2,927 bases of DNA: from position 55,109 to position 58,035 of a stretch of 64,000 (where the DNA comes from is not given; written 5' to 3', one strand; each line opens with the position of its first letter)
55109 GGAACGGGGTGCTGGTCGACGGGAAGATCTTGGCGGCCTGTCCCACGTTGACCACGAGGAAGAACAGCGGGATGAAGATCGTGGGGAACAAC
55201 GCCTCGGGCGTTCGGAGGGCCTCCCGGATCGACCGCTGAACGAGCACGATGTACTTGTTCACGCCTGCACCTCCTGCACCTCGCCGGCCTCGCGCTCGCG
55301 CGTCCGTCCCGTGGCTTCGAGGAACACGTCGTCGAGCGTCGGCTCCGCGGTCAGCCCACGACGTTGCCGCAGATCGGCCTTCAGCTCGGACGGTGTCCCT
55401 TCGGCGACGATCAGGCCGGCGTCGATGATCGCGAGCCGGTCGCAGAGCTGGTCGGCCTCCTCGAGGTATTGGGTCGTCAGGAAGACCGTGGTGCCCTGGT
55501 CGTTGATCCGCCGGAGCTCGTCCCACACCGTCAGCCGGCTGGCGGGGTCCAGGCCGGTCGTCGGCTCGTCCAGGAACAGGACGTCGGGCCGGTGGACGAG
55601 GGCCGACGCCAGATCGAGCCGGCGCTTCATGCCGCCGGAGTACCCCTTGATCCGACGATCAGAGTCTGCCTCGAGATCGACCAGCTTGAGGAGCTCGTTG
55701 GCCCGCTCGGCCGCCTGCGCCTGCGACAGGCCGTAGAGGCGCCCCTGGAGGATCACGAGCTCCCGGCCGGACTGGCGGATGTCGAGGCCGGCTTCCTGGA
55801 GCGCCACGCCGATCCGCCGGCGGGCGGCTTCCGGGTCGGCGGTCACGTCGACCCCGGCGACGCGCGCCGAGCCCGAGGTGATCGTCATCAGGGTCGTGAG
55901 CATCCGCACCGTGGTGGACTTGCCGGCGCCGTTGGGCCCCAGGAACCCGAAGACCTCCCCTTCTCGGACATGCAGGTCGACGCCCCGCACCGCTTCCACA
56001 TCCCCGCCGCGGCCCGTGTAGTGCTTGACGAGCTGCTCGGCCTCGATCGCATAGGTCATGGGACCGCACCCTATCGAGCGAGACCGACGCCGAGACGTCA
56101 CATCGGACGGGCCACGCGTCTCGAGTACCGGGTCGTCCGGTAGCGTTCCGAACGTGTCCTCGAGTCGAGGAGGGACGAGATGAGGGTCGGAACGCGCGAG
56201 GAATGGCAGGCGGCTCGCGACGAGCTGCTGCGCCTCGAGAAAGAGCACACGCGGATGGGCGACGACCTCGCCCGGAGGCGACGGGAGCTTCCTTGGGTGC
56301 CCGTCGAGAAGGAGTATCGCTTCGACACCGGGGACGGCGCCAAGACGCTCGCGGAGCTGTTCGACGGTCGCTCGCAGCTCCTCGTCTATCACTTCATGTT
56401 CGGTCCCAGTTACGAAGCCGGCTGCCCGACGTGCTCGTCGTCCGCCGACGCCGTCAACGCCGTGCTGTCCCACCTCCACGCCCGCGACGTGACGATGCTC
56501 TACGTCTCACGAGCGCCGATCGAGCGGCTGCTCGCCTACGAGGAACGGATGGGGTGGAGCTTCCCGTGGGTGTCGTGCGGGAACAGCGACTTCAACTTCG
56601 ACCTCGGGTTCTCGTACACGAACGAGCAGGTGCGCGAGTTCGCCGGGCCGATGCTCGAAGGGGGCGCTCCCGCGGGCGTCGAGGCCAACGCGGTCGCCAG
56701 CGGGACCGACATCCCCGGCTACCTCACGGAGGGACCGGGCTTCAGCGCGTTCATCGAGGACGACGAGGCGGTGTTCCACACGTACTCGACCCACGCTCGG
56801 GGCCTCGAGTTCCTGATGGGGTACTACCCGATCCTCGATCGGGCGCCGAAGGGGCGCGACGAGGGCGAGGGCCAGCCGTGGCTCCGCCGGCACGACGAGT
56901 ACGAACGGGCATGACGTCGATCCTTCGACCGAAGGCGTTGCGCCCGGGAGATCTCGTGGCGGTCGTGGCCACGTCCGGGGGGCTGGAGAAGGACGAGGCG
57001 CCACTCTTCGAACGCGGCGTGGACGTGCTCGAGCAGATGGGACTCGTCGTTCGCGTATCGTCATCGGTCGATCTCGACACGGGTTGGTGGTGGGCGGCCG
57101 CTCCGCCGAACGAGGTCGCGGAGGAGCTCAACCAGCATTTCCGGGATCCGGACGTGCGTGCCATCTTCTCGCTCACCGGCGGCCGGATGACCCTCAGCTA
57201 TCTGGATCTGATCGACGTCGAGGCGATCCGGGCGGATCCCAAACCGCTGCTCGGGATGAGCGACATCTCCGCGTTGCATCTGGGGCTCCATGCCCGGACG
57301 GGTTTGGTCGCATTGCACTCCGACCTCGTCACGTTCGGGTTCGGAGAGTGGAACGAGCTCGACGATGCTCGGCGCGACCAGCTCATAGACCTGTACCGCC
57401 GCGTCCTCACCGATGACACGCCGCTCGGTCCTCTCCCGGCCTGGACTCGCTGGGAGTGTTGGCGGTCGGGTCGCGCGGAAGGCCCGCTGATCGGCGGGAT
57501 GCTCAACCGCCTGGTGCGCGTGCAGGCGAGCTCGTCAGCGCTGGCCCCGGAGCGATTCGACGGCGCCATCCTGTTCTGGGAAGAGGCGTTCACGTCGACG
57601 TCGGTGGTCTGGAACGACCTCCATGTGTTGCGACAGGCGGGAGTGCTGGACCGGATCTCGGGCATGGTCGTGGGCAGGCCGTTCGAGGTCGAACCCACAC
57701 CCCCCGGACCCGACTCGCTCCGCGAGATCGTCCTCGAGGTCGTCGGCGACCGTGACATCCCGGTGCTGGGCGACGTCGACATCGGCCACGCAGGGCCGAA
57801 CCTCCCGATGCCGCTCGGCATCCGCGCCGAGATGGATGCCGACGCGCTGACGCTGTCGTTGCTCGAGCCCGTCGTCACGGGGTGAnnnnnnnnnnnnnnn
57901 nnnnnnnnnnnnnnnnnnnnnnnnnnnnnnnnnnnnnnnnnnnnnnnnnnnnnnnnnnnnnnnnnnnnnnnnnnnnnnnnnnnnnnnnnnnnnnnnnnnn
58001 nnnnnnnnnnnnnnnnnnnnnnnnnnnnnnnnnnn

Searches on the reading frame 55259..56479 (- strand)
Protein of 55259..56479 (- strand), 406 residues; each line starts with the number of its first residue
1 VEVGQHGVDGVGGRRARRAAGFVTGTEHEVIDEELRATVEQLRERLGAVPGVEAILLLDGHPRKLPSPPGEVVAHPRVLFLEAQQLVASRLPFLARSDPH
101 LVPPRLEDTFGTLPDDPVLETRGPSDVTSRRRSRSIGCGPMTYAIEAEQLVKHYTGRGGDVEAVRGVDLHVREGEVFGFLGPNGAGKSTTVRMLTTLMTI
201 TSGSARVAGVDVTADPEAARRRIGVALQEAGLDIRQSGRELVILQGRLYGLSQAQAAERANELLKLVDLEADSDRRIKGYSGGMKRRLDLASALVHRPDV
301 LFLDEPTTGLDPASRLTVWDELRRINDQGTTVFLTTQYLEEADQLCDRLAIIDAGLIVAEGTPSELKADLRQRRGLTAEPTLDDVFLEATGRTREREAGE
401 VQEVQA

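Call 41: search_protein_families(library=pfam, proteins=[window:55259-56479:-], max_evalue=0.01)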
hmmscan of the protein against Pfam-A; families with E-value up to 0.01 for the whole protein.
window:55259-56479:- (406 aa): 2 families
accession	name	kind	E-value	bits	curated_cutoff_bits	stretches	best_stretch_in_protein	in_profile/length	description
PF00005.33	ABC_tran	-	9.7e-30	104.4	25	1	165-308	2-137/137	ABC transporter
PF13304.12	AAA_21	-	1e-09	39.4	27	1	277-337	235-298/304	AAA domain, putative AbiEii toxin, Type IV TA system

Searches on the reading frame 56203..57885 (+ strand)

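Call 41: search_protein_families(library=pfam, proteins=[window:56203-57885:+], max_evalue=0.01)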
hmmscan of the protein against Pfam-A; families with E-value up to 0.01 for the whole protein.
window:56203-57885:+ (560 aa): 2 families
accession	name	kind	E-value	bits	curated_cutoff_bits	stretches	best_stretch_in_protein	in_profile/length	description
PF02016.21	Peptidase_S66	-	1e-28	100.4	25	1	252-372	1-120/121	LD-carboxypeptidase N-terminal domain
PF17676.7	Peptidase_S66C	-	1.4e-21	77.8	23.7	1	426-544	1-120/120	LD-carboxypeptidase C-terminal domain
